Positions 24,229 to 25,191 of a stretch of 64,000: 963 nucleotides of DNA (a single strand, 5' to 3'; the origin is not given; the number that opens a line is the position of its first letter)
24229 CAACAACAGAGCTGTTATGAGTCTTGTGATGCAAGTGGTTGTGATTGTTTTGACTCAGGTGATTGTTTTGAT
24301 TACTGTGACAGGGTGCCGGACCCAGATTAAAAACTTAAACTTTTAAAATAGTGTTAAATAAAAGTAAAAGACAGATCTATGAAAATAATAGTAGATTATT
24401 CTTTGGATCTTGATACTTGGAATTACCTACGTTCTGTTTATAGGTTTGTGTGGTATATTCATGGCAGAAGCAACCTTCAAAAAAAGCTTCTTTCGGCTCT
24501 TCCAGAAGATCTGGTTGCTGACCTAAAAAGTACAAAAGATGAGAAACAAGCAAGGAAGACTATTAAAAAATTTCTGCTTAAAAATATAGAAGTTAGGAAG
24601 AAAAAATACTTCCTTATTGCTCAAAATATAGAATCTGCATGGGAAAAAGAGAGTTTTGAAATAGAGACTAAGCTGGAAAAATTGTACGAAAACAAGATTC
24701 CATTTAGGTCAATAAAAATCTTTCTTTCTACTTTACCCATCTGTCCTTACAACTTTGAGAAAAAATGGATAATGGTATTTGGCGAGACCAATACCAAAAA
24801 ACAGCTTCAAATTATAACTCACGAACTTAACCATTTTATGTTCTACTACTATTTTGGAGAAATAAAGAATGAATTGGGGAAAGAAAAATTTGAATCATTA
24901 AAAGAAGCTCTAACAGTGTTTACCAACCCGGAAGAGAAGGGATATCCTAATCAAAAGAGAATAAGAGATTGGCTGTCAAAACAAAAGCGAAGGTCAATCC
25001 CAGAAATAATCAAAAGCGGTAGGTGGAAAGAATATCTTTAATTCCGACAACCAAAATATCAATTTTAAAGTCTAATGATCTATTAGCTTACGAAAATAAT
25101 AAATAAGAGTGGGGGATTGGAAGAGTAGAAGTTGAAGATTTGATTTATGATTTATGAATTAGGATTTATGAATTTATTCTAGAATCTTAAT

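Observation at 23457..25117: About 1.7-kb cassette bounded by about 44-bp direct repeats carrying a decayed RiPP-like locus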

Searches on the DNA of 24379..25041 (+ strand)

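Call 93: search_rna_families(sources=[L020, L024, L001], threshold=gathering)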
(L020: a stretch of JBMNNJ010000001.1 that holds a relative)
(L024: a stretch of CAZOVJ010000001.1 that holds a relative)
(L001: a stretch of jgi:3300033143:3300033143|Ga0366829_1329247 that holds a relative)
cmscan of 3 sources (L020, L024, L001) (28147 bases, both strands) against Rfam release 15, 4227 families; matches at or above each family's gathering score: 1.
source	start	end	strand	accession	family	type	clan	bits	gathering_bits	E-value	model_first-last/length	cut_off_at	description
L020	9239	9312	+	RF00005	tRNA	Gene; tRNA;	CL00001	68.7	29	3.2e-13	1-71/71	no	tRNA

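Call 104: search_rna_families(source=L020, start=3250, end=4350, threshold=evalue, max_evalue=0.1)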
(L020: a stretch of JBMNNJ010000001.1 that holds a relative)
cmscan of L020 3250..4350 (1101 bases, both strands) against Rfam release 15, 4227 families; matches with E-value up to 0.1: 0.
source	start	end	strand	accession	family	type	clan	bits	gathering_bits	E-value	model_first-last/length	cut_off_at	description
